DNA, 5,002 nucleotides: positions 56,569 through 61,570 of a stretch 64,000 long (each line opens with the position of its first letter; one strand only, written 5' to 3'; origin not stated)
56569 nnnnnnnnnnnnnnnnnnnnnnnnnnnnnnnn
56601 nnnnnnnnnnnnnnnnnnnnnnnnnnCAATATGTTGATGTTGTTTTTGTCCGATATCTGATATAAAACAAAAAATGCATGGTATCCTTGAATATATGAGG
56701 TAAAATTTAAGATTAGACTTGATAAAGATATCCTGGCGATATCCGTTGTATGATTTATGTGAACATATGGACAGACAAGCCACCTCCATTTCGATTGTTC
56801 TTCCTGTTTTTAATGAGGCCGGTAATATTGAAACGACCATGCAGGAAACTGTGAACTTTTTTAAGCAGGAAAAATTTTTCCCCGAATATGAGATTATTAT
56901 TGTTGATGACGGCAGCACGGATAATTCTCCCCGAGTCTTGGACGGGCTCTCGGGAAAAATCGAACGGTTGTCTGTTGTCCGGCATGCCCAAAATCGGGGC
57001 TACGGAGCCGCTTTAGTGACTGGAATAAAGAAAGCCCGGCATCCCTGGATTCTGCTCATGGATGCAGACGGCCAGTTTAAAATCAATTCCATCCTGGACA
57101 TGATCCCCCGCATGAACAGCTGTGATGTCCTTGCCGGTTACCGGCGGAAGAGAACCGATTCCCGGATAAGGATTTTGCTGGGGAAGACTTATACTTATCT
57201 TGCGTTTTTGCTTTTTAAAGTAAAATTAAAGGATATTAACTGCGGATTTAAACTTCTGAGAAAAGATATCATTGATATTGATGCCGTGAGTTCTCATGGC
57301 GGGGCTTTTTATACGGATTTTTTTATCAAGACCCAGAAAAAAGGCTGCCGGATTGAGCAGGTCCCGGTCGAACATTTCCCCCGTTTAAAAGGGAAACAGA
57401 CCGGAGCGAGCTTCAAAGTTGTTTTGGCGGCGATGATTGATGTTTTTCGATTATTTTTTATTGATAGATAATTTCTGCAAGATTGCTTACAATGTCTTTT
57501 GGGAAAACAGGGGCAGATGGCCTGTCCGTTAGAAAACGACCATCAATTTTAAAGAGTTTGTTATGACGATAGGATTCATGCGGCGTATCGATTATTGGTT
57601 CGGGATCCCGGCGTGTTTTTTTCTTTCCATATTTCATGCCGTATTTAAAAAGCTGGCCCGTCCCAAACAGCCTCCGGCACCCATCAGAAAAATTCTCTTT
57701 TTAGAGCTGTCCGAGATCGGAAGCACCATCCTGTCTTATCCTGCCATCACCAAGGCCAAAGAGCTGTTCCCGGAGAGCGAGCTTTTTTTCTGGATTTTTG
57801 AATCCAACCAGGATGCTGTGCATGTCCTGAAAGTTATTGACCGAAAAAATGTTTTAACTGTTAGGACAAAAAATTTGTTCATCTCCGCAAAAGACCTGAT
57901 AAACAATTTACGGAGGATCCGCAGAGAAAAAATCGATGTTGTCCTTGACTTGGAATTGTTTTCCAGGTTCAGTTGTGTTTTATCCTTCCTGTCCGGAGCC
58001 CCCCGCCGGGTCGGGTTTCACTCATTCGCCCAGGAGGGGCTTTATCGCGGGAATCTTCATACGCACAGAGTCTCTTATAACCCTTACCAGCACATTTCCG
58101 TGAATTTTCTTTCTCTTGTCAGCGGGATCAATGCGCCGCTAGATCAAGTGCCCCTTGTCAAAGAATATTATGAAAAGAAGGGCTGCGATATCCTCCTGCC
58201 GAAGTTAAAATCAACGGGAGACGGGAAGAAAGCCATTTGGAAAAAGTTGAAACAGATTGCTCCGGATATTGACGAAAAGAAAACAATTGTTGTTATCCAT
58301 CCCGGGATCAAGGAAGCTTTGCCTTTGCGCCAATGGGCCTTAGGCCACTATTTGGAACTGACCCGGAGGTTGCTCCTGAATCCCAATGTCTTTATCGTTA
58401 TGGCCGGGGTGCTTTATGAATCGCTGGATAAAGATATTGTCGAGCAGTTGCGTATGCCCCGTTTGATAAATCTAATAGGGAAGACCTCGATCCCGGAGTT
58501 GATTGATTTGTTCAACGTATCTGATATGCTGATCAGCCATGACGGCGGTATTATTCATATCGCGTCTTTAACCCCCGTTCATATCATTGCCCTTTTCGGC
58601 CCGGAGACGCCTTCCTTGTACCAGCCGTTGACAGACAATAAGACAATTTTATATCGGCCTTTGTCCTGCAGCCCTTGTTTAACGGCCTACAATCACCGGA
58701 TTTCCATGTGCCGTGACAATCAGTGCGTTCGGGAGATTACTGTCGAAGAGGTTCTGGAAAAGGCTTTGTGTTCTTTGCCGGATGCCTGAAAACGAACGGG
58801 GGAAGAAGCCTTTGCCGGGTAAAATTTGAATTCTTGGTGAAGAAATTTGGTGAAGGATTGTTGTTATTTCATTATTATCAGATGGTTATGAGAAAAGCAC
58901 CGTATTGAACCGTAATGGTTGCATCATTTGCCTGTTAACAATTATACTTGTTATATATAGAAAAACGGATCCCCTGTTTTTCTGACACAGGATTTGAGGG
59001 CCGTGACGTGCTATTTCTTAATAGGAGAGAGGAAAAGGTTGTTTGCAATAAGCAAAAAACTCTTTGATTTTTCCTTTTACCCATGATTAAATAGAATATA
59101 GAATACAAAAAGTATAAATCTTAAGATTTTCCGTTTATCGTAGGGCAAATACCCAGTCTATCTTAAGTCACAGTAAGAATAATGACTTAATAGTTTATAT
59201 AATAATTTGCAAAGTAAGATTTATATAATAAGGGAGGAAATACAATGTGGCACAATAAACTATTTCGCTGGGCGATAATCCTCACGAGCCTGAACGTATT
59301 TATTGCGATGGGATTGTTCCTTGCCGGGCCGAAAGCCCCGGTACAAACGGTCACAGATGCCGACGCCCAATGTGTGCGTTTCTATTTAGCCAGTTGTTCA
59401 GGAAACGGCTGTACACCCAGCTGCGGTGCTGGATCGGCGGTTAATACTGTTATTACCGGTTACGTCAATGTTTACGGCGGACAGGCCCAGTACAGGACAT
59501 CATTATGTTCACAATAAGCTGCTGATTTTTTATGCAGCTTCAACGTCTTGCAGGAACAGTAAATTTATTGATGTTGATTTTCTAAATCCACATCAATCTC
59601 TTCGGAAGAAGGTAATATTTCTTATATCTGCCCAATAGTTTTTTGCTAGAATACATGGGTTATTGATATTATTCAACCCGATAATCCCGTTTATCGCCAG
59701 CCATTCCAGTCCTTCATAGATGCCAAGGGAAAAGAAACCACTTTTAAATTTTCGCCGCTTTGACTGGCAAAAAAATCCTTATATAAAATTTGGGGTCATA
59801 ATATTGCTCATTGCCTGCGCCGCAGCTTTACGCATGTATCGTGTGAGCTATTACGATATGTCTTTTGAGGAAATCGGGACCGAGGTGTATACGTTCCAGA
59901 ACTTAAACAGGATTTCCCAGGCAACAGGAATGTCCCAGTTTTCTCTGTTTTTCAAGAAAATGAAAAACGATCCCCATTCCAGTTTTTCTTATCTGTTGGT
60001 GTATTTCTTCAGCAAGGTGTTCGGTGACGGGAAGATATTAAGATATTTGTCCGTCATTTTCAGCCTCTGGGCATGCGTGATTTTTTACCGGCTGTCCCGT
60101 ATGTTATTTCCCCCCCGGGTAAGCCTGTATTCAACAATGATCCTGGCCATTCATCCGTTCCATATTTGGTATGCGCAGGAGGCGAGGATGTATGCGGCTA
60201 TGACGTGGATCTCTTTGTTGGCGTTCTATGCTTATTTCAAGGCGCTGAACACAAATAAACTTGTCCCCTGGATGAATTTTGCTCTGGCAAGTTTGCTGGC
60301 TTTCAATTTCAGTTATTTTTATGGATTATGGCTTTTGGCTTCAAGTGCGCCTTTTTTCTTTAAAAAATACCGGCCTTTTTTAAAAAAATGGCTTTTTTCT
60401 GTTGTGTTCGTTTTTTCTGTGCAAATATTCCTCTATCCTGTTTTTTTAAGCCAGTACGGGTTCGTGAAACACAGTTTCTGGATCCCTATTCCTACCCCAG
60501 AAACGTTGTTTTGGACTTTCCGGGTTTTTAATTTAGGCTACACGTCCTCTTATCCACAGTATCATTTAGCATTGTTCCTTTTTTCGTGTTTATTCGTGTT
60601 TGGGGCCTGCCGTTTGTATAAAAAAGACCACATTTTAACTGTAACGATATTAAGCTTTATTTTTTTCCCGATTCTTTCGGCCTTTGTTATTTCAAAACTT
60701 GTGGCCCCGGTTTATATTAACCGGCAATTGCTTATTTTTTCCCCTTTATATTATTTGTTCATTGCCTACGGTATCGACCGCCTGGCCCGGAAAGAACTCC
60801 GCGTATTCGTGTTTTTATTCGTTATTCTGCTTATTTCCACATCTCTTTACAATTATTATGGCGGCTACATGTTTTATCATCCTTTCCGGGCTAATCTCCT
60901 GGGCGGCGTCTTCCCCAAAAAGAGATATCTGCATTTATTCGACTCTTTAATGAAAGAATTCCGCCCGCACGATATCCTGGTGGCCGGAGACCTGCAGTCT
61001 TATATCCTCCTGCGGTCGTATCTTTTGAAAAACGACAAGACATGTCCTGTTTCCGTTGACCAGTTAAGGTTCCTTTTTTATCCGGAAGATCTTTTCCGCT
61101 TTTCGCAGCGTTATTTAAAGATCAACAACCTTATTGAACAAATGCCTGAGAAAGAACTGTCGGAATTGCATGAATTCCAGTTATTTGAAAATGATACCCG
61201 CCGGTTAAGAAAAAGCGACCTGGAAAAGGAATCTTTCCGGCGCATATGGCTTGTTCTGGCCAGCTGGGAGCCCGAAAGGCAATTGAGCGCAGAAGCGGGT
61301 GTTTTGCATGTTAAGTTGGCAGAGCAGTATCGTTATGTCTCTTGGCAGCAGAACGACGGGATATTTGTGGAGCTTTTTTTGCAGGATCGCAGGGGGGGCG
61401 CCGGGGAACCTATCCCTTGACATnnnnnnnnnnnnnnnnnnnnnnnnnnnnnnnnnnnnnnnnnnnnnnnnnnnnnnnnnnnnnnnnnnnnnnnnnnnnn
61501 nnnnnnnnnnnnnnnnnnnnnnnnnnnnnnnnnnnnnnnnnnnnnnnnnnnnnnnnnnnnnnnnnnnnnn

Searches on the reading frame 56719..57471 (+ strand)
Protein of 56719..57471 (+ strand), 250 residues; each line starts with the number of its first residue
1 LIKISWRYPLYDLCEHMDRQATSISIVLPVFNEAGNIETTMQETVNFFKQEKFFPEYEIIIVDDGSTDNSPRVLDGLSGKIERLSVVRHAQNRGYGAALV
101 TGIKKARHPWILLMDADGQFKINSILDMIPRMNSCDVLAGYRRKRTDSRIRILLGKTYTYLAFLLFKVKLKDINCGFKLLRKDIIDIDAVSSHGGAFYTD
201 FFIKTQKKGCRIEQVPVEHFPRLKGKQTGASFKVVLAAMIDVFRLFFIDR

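Call 5: search_protein_families(library=pfam, proteins=[window:56719-57471:+], max_evalue=0.01)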
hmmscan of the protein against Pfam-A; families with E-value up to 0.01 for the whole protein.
window:56719-57471:+ (250 aa): 4 families
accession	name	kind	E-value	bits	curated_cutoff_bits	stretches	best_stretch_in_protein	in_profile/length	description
PF00535.33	Glycos_transf_2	-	2.5e-30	106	23.3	1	25-185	1-164/168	Glycosyl transferase family 2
PF10111.15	Glyco_tranf_2_2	-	1.5e-05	25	27.3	1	25-119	1-93/276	Glycosyltransferase like family 2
PF13641.12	Glyco_tranf_2_3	-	0.00058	20.4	27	1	24-117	3-96/230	Glycosyltransferase like family 2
PF13704.12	Glyco_tranf_2_4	-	0.0037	18.2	27.5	1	58-117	21-81/98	Glycosyl transferase family 2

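Call 8: search_protein_families(library=ncbifam, proteins=[window:56719-57471:+], max_evalue=0.01)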
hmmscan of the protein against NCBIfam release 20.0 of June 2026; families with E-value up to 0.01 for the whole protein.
window:56719-57471:+ (250 aa): 21 families
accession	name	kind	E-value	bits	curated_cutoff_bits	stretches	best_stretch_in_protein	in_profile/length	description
NF047588.1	GlcsyltransPgfSStrep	equivalog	2.7e-20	72.8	500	1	24-186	3-165/308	glycosyltransferase PgfS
TIGR03937.1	PgaC_IcaA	equivalog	8.6e-20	71.1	422.3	1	18-135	41-153/407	poly-beta-1,6-N-acetyl-D-glucosamine synthase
NF058614.1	PPMAGASynPpgS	equivalog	1.1e-17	64.3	370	1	25-218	3-195/226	polyprenyl-phospho-N-acetylgalactosaminyl synthase PpgS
NF007986.1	PRK10714.1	equivalog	3.3e-17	62.5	529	1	21-241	5-221/316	undecaprenyl-phosphate 4-deoxy-4-formamido-L-arabinose transferase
NF047683.1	TeichurnBiosyTuaG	equivalog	1.6e-13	50.9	400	1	17-126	1-105/252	teichuronic acid biosynthesis protein TuaG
TIGR04182.1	glyco_TIGR04182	equivalog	7.3e-13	48.6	325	1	24-228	2-199/293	S-layer glycoprotein N-glycosyltransferase AglJ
NF007482.0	PRK10073.1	equivalog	1.3e-12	47.4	423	1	17-121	1-99/334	glycosyltransferase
TIGR04283.1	glyco_like_mftF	equivalog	5e-12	45.9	182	1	24-135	1-100/221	TIGR04283 family arsenosugar biosynthesis glycosyltransferase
NF041875.1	EPS_EpsD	equivalog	2.8e-11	43.4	370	1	24-121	1-93/325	exopolysaccharide biosynthesis glycosyltransferase EpsD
NF041391.1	DPhHxTase_Halo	equivalog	2.2e-10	39.9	375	1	57-223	25-187/213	dolichyl-phosphate hexose transferase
TIGR03965.1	mycofact_glyco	equivalog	7.8e-09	34.9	280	1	19-137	72-184/467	mycofactocin biosynthesis glycosyltransferase MftF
TIGR03111.1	glyc2_xrt_Gpos1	hypoth_equivalog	1.5e-08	33.9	363.95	1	20-133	47-157/439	TIGR03111 family XrtG-associated glycosyltransferase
TIGR04242.1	nodulat_NodC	equivalog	5.6e-07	28.9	550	1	20-139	46-163/395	chitooligosaccharide synthase NodC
NF010496.0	PRK13915.1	equivalog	1.8e-06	27.3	262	1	11-117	22-126/307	glucosyl-3-phosphoglycerate synthase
NF038302.1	EPS_HpsE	equivalog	3e-06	26.4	300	1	23-121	2-100/307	hormogonium polysaccharide biosynthesis glycosyltransferase HpsE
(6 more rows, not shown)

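Call 27: search_solved_structures(query=window:56767-57471:+, max_evalue=0.001)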
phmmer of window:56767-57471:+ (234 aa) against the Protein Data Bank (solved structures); distinct sequences matched with E-value up to 0.001: 22.
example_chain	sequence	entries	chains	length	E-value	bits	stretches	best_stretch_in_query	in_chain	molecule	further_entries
9hwj_A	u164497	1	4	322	3.4e-14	56.2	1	7-225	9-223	Undecaprenyl-phosphate 4-deoxy-4-formamido-L-arabinose transferase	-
9bhc_C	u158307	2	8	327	1e-11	48.2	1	7-225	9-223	Undecaprenyl-phosphate 4-deoxy-4-formamido-L-arabinose transferase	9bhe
5mlz_A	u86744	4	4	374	1.1e-11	48.1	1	4-228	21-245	Dolichol monophosphate mannose synthase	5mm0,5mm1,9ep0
8vxh_A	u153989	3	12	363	1.4e-11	47.7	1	7-225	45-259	Undecaprenyl-phosphate 4-deoxy-4-formamido-L-arabinose transferase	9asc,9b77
2z86_A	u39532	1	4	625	4.6e-10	42.7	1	7-102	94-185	Chondroitin synthase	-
2z87_A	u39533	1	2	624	4.6e-10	42.7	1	7-102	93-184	Chondroitin synthase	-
5eke_A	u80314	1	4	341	1.1e-08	38.2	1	6-223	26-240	Uncharacterized glycosyltransferase sll0501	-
5ekp_C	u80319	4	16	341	2.3e-08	37.2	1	6-171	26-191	Uncharacterized glycosyltransferase sll0501 | Glycosyltransferase sll0501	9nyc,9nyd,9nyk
9nye_A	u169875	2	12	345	2.3e-08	37.1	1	6-171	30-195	Glycosyltransferase sll0501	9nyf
6p61_A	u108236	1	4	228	3.4e-08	36.6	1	4-105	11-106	Glycosyltransferase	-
3bcv_A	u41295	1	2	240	1.3e-07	34.7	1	7-127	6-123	Putative glycosyltransferase protein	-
5hea_A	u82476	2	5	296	1.6e-06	31.1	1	7-102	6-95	Putative glycosyltransferase (GalT1)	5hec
6yv7_B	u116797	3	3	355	2.8e-05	27.1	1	8-105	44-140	Glycosyl transferase, family 2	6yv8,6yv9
6yv7_A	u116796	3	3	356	2.8e-05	27.1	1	8-105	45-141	Glycosyl transferase, family 2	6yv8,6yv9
6h1j_A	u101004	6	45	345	4.2e-05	26.5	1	7-124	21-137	Probable ss-1,3-N-acetylglucosaminyltransferase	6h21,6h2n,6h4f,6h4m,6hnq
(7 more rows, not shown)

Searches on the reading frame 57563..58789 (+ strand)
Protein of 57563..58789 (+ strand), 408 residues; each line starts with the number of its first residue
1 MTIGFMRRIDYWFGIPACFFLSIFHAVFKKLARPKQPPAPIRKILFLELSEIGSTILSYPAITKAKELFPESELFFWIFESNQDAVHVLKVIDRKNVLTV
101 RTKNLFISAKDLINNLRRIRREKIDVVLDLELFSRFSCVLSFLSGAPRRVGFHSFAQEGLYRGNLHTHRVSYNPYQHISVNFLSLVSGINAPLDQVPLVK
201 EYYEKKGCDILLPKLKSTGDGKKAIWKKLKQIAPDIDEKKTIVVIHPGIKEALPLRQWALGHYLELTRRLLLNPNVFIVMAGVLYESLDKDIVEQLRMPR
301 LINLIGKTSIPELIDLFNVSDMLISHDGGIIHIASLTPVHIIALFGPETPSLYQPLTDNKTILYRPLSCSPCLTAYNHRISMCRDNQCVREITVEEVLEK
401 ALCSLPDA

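Call 5: search_protein_families(library=pfam, proteins=[window:57563-58789:+], max_evalue=0.01)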
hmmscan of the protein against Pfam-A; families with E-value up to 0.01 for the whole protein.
window:57563-58789:+ (408 aa): 1 family
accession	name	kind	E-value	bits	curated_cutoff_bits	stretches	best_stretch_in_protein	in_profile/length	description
PF01075.23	Glyco_transf_9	-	1.2e-17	64.6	22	1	117-375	6-239/247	Glycosyltransferase family 9 (heptosyltransferase)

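Call 77: search_protein_families(library=ncbifam, proteins=[window:57563-58789:+], max_evalue=1e-8)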
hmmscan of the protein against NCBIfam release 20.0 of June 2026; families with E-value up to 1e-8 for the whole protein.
window:57563-58789:+ (408 aa): 5 families
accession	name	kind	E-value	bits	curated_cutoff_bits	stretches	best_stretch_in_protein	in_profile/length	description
TIGR02195.1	heptsyl_trn_II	equivalog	9.7e-22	77.5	134.6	1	118-401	74-334/339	lipopolysaccharide heptosyltransferase II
TIGR02193.1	heptsyl_trn_I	equivalog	4.9e-13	49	185.3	1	43-362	1-298/320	lipopolysaccharide heptosyltransferase I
NF008162.0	PRK10916.1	equivalog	7.9e-11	41.7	569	1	210-362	155-304/348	ADP-heptose--LPS heptosyltransferase RfaF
TIGR02201.1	heptsyl_trn_III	equivalog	8.5e-11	41.5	170.2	1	43-364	1-305/344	putative lipopolysaccharide heptosyltransferase III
NF007742.0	PRK10422.1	equivalog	2.7e-09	36.3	467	0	40-362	4-305/352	lipopolysaccharide core heptosyltransferase RfaQ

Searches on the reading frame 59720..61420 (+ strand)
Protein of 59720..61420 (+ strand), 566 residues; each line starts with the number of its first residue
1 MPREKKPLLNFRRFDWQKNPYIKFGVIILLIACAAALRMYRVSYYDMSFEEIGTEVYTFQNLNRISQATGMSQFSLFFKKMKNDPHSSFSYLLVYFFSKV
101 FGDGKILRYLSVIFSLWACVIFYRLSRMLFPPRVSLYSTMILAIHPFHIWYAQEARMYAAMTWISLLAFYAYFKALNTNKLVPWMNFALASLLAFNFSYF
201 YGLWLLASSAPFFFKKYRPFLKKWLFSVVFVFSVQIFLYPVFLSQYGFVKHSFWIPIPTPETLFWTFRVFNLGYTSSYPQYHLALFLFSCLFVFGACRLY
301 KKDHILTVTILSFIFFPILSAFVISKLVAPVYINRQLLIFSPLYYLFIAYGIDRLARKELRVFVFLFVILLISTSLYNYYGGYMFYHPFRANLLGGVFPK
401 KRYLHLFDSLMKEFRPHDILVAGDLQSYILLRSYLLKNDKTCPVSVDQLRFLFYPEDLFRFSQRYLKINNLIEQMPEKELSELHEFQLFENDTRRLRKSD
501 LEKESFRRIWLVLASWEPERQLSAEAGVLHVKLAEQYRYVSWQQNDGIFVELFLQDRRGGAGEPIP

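Call 5: search_protein_families(library=pfam, proteins=[window:59720-61420:+], max_evalue=0.01)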
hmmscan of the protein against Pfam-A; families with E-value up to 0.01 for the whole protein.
window:59720-61420:+ (566 aa): 1 family
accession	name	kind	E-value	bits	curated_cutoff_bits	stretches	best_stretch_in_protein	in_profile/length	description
PF13231.12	PMT_2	-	2.1e-05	25.2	26.1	1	91-237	7-154/160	Dolichyl-phosphate-mannose-protein mannosyltransferase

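Call 8: search_protein_families(library=ncbifam, proteins=[window:59720-61420:+], max_evalue=0.01)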
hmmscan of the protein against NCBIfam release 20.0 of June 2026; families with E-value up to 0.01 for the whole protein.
window:59720-61420:+ (566 aa): 1 family
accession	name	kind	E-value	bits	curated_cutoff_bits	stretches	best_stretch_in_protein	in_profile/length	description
NF052499.1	MnslTaseMT1671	equivalog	1.2e-05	24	900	1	125-380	118-373/523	mannosyltransferase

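Call 30: search_solved_structures(query=window:59720-61420:+, max_evalue=1)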
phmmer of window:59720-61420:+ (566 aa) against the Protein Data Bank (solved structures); distinct sequences matched with E-value up to 1: 0.

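Call 67: search_protein_representatives(protein=window:59720-61417:+)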
Query: 566 residues. Proteins with E-value up to 0.001 (for the whole library): 9659; up to 1e-10: 1548; up to 1e-30: 97. The best 150 are listed.
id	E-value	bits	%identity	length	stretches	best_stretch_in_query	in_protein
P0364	1.7e-271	918.7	100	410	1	157-566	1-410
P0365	1.2e-130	453.8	43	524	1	34-553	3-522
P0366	7.4e-115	401.6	38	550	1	26-555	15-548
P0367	2.5e-114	399.9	39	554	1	27-553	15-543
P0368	4.3e-111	389.2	37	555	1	22-554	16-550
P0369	8.6e-101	355.2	34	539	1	24-555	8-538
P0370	1.9e-100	354.0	36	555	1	24-556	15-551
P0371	6.4e-100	352.3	36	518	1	43-555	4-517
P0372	7.7e-99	348.8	34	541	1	26-553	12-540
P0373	1.1e-98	348.3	36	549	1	23-551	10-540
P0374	3.3e-93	330.2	36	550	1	25-554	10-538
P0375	8.6e-92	325.5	36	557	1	22-553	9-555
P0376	2.2e-90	320.8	34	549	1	25-555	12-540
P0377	6.5e-90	319.3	37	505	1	57-554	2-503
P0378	3.5e-87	310.3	33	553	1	25-555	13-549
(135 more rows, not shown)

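Call 69: search_protein_families(library=pfam, alignment_id=A3, max_evalue=0.001)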
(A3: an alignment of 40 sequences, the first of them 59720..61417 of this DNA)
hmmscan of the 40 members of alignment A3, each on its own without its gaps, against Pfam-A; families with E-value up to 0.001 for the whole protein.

A. member 1, window:59720-61417:+ (566 aa): 1 family
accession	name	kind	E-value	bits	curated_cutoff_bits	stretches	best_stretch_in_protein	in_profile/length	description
PF13231.12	PMT_2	-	2.1e-05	25.2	26.1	1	91-237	7-154/160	Dolichyl-phosphate-mannose-protein mannosyltransferase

B. families by the number of members that match (of 40 scanned): 3 families
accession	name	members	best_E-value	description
PF13231.12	PMT_2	38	6.4e-18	Dolichyl-phosphate-mannose-protein mannosyltransferase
PF02366.24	PMT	2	0.00014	Dolichyl-phosphate-mannose-protein mannosyltransferase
PF14897.12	EpsG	1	8.7e-05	EpsG family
